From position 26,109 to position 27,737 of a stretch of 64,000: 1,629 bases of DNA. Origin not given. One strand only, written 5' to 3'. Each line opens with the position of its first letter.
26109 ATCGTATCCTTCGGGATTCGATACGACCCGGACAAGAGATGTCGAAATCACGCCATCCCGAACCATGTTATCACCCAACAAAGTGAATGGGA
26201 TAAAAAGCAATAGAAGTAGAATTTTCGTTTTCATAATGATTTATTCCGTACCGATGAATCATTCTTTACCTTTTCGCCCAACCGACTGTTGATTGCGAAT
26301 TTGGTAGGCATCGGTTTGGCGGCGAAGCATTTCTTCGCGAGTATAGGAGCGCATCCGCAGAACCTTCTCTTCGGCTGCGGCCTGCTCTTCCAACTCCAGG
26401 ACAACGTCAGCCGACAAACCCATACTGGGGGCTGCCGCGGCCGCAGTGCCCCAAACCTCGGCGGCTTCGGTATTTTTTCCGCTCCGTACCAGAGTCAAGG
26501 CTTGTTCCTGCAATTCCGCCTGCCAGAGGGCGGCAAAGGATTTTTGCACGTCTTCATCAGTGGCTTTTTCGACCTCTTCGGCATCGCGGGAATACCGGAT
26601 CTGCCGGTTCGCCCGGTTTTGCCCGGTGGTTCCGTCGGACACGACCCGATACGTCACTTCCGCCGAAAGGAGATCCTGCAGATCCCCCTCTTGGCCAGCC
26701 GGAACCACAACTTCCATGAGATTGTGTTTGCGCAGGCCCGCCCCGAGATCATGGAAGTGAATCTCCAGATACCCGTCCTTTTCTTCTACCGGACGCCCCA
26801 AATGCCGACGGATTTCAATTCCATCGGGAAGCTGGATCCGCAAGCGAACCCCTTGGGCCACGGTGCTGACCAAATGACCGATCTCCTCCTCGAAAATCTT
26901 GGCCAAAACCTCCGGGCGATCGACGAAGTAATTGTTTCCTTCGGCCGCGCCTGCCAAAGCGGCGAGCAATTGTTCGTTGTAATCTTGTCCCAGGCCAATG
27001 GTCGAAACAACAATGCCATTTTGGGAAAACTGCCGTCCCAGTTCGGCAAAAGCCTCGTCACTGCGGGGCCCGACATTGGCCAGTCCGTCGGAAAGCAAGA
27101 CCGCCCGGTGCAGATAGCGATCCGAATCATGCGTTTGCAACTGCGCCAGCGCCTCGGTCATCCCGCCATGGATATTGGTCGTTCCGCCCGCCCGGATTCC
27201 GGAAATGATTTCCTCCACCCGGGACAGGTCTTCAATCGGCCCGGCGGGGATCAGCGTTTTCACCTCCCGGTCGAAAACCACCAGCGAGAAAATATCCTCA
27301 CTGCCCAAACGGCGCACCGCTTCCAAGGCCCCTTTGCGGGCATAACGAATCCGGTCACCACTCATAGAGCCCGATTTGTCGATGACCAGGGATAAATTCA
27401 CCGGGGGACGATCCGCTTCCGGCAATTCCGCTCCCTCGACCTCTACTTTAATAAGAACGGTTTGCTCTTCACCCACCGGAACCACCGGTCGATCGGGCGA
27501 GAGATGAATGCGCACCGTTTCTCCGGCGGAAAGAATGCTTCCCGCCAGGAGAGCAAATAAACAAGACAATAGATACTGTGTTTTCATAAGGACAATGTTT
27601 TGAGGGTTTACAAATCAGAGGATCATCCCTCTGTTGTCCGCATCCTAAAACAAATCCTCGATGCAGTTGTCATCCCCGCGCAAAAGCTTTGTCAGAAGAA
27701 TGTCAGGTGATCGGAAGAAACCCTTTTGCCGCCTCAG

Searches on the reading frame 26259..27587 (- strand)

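Call 102: search_protein_families(library=ncbifam, proteins=[window:26259-27587:-], max_evalue=1e-10)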
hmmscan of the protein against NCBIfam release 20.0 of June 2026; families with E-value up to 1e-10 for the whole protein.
window:26259-27587:- (442 aa): 1 family
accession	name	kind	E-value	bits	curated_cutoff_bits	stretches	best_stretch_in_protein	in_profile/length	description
TIGR03788.1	marine_srt_targ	equivalog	1.3e-15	56.9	551.65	1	64-245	273-451/629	marine proteobacterial sortase target protein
